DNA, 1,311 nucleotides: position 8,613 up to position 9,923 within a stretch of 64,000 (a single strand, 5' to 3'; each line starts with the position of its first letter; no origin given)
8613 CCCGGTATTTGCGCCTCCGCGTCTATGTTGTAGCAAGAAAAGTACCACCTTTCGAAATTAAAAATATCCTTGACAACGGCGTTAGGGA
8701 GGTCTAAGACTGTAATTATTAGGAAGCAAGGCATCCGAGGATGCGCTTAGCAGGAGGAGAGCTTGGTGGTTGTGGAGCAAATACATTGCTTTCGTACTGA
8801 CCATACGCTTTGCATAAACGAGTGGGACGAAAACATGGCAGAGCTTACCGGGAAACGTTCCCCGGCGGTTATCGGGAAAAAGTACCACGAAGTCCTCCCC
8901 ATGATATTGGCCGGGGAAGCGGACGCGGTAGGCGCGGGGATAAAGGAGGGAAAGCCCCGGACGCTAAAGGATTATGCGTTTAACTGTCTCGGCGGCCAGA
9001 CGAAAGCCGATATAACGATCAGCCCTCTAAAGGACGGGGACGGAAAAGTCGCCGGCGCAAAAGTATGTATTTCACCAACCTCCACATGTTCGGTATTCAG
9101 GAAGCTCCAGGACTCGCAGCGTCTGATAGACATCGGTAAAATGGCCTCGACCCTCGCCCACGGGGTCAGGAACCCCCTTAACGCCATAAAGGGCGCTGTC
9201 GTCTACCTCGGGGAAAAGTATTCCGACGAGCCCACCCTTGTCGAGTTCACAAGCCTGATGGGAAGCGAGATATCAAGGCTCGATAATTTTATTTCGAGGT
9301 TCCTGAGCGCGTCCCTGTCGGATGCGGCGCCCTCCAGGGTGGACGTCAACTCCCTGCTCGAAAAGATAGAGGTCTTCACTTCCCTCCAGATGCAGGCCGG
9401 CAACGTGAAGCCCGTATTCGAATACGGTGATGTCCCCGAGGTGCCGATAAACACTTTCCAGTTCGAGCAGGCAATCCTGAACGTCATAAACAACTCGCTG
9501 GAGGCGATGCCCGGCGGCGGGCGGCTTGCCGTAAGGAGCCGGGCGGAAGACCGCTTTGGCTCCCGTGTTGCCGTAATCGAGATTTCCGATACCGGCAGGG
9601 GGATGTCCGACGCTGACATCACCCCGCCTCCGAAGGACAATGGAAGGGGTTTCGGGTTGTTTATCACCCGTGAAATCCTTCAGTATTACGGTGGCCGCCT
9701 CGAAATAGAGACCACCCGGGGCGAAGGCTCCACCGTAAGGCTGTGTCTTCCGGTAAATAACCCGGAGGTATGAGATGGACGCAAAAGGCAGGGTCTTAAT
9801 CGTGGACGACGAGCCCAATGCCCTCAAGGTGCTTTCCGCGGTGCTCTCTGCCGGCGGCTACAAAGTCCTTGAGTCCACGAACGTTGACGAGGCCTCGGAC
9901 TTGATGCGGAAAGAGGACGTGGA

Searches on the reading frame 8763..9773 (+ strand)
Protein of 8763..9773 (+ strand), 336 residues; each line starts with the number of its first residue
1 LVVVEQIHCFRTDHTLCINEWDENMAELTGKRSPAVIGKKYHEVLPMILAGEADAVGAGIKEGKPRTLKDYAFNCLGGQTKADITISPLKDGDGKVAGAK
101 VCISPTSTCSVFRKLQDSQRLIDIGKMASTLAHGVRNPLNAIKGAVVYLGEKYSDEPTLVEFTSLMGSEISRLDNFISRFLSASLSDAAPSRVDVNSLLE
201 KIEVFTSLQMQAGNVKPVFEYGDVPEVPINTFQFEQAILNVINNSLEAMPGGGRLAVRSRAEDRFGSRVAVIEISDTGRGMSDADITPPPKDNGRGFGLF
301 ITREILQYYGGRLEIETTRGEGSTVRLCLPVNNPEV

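Call 76: search_protein_families(library=pfam, proteins=[window:8763-9773:+], max_evalue=0.000001)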
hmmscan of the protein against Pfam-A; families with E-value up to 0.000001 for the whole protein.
window:8763-9773:+ (336 aa): 2 families
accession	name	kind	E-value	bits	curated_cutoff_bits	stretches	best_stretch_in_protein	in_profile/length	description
PF02518.31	HATPase_c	-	6.8e-16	59.1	26.4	1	233-332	5-110/111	Histidine kinase-, DNA gyrase B-, and HSP90-like ATPase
PF00512.31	HisKA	-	4.1e-07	30.4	26.9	1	125-184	3-61/66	His Kinase A (phospho-acceptor) domain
